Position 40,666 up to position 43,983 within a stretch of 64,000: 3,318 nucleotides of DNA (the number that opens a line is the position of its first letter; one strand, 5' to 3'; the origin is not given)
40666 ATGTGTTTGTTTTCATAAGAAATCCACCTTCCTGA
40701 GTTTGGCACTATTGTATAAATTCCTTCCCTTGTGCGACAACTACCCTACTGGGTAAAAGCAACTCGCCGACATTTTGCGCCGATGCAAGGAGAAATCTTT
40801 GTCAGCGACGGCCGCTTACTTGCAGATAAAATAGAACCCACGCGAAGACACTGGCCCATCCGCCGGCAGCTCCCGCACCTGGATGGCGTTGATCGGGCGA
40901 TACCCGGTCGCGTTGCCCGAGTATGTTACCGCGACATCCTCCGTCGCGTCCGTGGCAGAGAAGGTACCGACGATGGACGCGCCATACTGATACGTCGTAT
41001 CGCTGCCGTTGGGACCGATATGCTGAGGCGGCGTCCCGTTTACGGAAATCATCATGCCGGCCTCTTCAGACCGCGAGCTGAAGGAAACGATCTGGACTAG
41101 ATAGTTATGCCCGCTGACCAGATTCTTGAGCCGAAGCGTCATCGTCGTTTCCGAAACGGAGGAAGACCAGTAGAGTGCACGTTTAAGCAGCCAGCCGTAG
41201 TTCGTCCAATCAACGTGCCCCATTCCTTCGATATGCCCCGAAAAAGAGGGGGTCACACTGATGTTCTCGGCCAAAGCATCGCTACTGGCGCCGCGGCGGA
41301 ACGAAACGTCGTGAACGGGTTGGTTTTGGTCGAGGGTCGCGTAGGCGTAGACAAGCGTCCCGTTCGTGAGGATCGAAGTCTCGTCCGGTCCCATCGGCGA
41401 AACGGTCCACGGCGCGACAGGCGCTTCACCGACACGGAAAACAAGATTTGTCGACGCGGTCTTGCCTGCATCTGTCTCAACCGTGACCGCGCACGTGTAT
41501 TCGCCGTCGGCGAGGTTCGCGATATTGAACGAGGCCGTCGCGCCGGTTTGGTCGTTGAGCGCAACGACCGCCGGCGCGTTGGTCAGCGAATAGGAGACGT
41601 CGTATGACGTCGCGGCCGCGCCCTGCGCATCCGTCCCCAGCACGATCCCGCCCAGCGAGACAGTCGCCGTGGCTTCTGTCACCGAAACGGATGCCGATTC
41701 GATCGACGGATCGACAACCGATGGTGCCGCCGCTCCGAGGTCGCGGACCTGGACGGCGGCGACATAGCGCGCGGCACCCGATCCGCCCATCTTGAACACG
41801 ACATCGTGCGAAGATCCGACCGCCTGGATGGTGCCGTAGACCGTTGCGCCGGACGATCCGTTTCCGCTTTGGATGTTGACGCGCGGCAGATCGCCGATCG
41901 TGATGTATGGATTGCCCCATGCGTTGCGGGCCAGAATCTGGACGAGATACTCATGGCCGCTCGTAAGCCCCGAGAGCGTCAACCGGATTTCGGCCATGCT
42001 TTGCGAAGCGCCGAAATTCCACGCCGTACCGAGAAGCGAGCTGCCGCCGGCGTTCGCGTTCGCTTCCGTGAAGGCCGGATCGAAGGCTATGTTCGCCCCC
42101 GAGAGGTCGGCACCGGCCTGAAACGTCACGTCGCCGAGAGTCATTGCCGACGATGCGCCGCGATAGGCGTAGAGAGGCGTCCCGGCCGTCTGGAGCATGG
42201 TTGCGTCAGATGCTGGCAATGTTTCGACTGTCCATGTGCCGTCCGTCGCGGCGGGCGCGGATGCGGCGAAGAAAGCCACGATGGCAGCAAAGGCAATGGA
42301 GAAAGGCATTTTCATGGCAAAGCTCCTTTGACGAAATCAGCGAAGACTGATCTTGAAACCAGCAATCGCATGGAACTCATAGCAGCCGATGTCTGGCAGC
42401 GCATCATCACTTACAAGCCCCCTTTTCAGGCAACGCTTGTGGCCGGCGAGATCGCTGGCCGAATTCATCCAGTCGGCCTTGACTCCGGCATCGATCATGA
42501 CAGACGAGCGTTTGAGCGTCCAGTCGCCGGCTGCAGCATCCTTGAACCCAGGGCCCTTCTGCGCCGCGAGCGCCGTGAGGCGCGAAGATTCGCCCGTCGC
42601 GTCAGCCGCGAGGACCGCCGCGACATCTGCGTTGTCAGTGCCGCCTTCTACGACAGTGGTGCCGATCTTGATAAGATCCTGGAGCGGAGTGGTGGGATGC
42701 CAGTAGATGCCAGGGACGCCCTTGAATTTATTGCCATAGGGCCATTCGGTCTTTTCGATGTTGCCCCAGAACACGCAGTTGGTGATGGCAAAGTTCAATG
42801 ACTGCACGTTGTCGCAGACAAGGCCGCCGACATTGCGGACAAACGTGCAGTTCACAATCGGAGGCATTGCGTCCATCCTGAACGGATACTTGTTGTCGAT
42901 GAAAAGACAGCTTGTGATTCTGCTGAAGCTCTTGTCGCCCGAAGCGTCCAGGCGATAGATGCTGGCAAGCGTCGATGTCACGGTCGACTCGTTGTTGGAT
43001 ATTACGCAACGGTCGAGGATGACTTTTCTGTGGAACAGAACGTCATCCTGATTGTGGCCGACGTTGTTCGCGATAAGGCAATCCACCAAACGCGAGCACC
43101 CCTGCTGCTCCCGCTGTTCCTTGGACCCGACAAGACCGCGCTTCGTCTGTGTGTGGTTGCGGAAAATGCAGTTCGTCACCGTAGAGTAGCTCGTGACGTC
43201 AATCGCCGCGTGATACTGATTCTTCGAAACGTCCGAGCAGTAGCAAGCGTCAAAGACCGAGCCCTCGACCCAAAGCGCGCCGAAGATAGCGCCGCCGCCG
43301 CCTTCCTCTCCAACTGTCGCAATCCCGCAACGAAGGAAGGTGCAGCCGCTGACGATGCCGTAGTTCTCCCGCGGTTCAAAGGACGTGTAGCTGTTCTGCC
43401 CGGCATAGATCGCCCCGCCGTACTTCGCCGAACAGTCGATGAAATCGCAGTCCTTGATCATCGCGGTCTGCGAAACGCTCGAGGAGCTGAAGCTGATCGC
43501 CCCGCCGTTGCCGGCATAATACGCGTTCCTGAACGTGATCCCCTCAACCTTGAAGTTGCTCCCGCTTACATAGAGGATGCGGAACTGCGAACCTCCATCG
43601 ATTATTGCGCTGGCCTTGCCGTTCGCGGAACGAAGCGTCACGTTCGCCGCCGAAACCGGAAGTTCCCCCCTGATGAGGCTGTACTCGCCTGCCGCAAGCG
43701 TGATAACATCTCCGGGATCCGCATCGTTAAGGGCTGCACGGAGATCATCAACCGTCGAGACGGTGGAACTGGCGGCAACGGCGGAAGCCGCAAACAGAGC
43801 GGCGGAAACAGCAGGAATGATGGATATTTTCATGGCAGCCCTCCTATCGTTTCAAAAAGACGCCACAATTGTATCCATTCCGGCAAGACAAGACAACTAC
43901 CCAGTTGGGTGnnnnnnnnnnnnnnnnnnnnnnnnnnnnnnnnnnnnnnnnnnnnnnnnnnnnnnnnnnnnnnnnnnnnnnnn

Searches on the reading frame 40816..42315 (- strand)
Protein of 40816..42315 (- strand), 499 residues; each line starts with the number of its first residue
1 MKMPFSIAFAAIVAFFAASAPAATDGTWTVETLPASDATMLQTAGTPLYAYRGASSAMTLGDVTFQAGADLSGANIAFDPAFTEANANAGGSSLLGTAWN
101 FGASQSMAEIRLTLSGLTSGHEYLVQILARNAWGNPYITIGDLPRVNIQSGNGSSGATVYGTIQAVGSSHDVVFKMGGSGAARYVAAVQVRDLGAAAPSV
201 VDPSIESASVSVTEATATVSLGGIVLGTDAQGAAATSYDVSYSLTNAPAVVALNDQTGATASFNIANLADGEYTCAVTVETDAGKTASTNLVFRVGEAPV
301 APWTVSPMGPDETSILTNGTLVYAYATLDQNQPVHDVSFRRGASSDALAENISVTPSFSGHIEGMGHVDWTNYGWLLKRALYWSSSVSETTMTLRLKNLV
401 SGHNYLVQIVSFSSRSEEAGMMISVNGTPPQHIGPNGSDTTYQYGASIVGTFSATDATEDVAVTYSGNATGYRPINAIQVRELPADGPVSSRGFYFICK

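Call 6: search_protein_families(library=pfam, proteins=[window:40816-42315:-], max_evalue=0.01)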
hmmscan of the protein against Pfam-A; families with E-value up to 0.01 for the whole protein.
window:40816-42315:- (499 aa): 5 families
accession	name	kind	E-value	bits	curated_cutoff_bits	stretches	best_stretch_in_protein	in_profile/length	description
PF00041.27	fn3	-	5.3e-07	30.2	25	0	110-134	49-73/84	Fibronectin type III domain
PF22352.2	K319L-like_PKD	-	0.0001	22.6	27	1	209-291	4-80/84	K319L-like, PKD domain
PF19077.6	Big_13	-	0.00039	21.3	27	1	236-295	39-100/102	Bacterial Ig-like domain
PF25059.1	FN3_DSCAM-DSCAML_C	-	0.0037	18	39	0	234-289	19-74/89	DSCAM/DSCAML C-terminal Fn3-like domain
PF24942.1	Fn3_Dep-1_1st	-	0.0052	17.3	26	0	388-411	54-77/96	Dep-1 first Fn3-like domain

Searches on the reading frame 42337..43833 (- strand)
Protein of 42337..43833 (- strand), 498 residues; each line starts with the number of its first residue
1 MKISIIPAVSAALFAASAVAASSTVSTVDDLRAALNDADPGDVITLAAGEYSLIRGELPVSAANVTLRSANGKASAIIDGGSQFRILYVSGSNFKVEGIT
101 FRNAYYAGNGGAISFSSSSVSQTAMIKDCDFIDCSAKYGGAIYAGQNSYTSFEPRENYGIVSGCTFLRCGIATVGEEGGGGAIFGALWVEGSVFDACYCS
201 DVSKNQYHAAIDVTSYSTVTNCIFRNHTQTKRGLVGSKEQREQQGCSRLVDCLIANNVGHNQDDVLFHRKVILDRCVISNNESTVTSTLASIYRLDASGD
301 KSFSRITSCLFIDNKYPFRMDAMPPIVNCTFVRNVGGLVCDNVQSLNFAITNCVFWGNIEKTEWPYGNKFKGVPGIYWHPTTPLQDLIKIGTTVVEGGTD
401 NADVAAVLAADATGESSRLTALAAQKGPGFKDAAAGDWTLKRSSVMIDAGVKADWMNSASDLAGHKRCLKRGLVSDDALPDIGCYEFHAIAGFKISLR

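Call 6: search_protein_families(library=pfam, proteins=[window:42337-43833:-], max_evalue=0.01)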
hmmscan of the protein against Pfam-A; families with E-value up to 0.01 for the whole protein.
window:42337-43833:- (498 aa): 3 families
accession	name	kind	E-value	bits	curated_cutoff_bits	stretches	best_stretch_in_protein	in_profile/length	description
PF17161.10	DUF5123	-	3.9e-06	28.4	35.1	0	416-446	74-104/113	Domain of unknown function (DUF5123)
PF13229.12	Beta_helix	-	1.3e-05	25.4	25.9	0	91-258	8-138/158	Right handed beta helix region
PF14592.12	Chondroitinas_B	-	0.00033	20.2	24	0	25-106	1-81/426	Chondroitinase B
